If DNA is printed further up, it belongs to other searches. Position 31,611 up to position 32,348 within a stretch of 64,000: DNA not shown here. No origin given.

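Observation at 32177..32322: Three TTCAGCG direct repeats at exact 11-bp spacing, 8 bp from a -10 box, driving a 23-codon peptide ORF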

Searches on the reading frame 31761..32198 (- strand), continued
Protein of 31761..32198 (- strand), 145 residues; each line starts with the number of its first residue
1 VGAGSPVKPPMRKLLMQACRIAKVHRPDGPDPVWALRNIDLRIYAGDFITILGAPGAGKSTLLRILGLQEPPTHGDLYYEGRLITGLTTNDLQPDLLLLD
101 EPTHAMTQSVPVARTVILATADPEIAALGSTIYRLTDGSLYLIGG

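Call 35: search_protein_families(library=pfam, proteins=[L091:2488-2880:+, L005:9597-9989:+, L090:3011-5728:+, L001:7178-9772:+], max_evalue=0.1)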
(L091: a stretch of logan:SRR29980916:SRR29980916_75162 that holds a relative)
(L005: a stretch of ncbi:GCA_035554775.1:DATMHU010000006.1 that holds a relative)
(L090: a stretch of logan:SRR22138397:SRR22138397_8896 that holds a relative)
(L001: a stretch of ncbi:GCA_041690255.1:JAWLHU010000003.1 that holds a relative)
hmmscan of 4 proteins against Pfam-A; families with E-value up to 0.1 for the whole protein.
L091:2488-2880:+ (130 aa): 0 families

L005:9597-9989:+ (130 aa): 0 families

L090:3011-5728:+ (905 aa): 8 families
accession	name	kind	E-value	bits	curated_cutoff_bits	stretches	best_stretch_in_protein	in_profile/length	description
PF03704.23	BTAD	-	2.3e-22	80.4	22.1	1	789-904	30-146/146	Bacterial transcriptional activator domain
PF00486.34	Trans_reg_C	-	2.3e-09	37.6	26.2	1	694-748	7-61/77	Transcriptional regulatory protein, C terminal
PF13646.12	HEAT_2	-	6.8e-07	29.9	27.7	1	598-661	2-66/88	HEAT repeats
PF13174.12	TPR_6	-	0.011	16.8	26.3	0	292-316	4-28/33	Tetratricopeptide repeat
PF25199.1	nSTAND_NTPase5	-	0.017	15.3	34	1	49-72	38-61/145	Novel STAND NTPase 5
PF05729.18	NACHT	-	0.034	14.4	26.7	1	53-71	1-19/167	NACHT domain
PF13424.12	TPR_12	-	0.043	14.5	30.1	0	528-555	9-36/77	Tetratricopeptide repeat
PF07719.23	TPR_2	-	0.063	13.9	27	0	335-360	8-33/34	Tetratricopeptide repeat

L001:7178-9772:+ (864 aa): 17 families
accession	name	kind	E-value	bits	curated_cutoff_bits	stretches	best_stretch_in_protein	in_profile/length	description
PF03704.23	BTAD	-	4.3e-22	79.5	22.1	1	745-863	27-146/146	Bacterial transcriptional activator domain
PF13424.12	TPR_12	-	3.4e-11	43.6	30.1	2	330-393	11-76/77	Tetratricopeptide repeat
PF17874.7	TPR_MalT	-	5.5e-11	42.8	45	1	275-521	68-319/336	MalT-like TPR region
PF13181.12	TPR_8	-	9.4e-11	41.4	25.7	2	289-318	3-32/34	Tetratricopeptide repeat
PF00515.34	TPR_1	-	4.4e-08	33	27.8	1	293-318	7-32/34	Tetratricopeptide repeat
PF13414.12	TPR_11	-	9.2e-08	32.1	26.8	1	294-318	1-25/42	TPR repeat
PF07719.23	TPR_2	-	1e-07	32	27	2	363-388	2-27/34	Tetratricopeptide repeat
PF00486.34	Trans_reg_C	-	2e-06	28.2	26.2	1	655-723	7-77/77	Transcriptional regulatory protein, C terminal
PF13432.12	TPR_16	-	2.9e-05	24.8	32.7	2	268-319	14-63/65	Tetratricopeptide repeat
PF14559.12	TPR_19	-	4.6e-05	24.1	25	2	794-840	6-52/68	Tetratricopeptide repeat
PF13646.12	HEAT_2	-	9.2e-05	23.1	27.7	1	551-609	26-86/88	HEAT repeats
PF13428.12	TPR_14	-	0.0004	21.2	23.5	1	364-389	3-28/44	Tetratricopeptide repeat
PF07721.20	TPR_4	-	0.001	19.9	27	1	362-386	1-25/26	Tetratricopeptide repeat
PF12895.13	ANAPC3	-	0.0065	17.2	27.2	1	362-388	56-82/82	Anaphase-promoting complex, cyclosome, subunit 3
PF13374.12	TPR_10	-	0.044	14.3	27.5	1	330-352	10-32/42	Tetratricopeptide repeat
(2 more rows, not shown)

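Call 49: find_homologous_proteins(query=L091:2488-2877:+, max_evalue=0.001)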
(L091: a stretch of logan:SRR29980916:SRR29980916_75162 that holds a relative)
Query L091:2488-2877:+ (130 aa): 5 proteins with E <= 0.001 among 154 candidates.
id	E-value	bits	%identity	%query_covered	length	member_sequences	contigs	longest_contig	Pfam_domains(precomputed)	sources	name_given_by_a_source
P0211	4.6e-76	271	100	100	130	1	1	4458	-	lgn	-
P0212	1.7e-59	218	81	100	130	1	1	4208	-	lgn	-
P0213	7.7e-39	151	59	100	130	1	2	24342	-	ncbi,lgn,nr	ncbi:MAG TPA: hypothetical protein VNT75_00255 [Symbiobacteriaceae bacterium]|nr:hypothetical protei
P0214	1.6e-14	72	42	92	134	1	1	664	-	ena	-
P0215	3.8e-8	51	35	97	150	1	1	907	-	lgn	-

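Call 50: find_encoding_contigs(protein=P0212, flank=5000, max_places=1)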
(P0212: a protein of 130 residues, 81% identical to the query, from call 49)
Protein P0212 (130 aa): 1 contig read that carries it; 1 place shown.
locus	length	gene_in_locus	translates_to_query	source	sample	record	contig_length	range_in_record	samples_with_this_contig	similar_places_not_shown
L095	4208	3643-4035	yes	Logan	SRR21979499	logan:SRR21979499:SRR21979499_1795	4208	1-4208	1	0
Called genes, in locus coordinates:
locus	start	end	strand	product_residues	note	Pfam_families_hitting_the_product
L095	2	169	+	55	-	?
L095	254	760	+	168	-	-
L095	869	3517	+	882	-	PF17874:TPR_MalT, PF00515:TPR_1 (faint), PF07719:TPR_2 (faint), PF13181:TPR_8 (faint), PF13414:TPR_11 (faint), PF13424:TPR_12, PF13646:HEAT_2 (weak), PF03704:BTAD, +1 more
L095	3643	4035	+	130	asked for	-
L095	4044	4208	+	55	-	?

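Call 71: search_protein_families(library=ncbifam, proteins=[window:31764-32168:-, L095:3643-4032:+], max_evalue=0.01)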
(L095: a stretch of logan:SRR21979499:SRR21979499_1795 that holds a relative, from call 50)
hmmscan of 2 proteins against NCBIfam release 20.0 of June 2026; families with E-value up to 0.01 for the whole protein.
window:31764-32168:- (135 aa): 159 families (the best 25 are shown)
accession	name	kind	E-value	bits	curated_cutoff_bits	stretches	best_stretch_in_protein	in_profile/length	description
TIGR02211.1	LolD_lipo_ex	equivalog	4.1e-13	49.3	307.75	1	6-81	2-76/221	lipoprotein-releasing ABC transporter ATP-binding protein LolD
TIGR03797.1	NHLM_micro_ABC2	equivalog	4.9e-13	48.4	709.4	1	20-81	463-524/686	NHLP bacteriocin export ABC transporter permease/ATPase subunit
NF007826.0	PRK10535.1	equivalog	1.2e-12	47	966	1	16-82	14-80/648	macrolide ABC transporter ATP-binding protein/permease MacB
TIGR03265.1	PhnT2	equivalog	1.6e-12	47.3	457.7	1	23-79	17-73/353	putative 2-aminoethylphosphonate ABC transporter ATP-binding protein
NF040933.2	ABC_arch_GlcV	equivalog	2e-12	46.7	450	1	18-75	14-71/357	glucose ABC transporter ATP-binding protein GlcV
TIGR02673.1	FtsE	equivalog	5.6e-12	45.8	264.85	1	21-81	13-73/214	cell division ATP-binding protein FtsE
TIGR03608.1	L_ocin_972_ABC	subfamily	1e-11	44.7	254.85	1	25-75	13-63/206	putative bacteriocin export ABC transporter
NF043075.1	MMSYN1_0197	equivalog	2.9e-11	42.9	550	1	25-80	17-72/341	spermidine/putrescine ABC transporter ATP-binding protein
NF038007.1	ABC_ATP_DarD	equivalog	3.7e-11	42.9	375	1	25-79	20-74/218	darobactin export ABC transporter ATP-binding protein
TIGR03375.1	type_I_sec_LssB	subfamily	3.8e-11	42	693.1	1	25-83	482-540/696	type I secretion system permease/ATPase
TIGR02315.1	ABC_phnC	equivalog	9.4e-11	41.6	266.1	1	24-83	16-75/243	phosphonate ABC transporter ATP-binding protein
NF010068.0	PRK13548.1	equivalog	2.3e-10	40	261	1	26-80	21-75/261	heme ABC transporter ATP-binding protein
NF008420.0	PRK11247.1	equivalog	2.5e-10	40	395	1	26-68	28-70/257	aliphatic sulfonates ABC transporter ATP-binding protein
TIGR01184.1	ntrCD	subfamily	3.5e-10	39.9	291.8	1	26-75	1-50/230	nitrate ABC transporter ATP-binding protein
TIGR00968.1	3a0106s01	subfamily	4e-10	39.6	342.75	1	24-80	14-70/237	sulfate ABC transporter ATP-binding protein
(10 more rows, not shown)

L095:3643-4032:+ (130 aa): 0 families

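Call 72: search_protein_families(library=padloc, proteins=[window:31764-32168:-, L095:3643-4032:+], max_evalue=0.001)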
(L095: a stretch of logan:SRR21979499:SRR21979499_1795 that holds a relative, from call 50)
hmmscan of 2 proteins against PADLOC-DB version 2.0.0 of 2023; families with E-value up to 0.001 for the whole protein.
window:31764-32168:- (135 aa): 2 families
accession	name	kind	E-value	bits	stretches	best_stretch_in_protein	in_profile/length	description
PDLC04135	mad3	-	8e-07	26.9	1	26-56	13-42/374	mads_3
PDLC04140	mad8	-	2.1e-06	25.5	1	25-63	16-54/314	mads_8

L095:3643-4032:+ (130 aa): 0 families
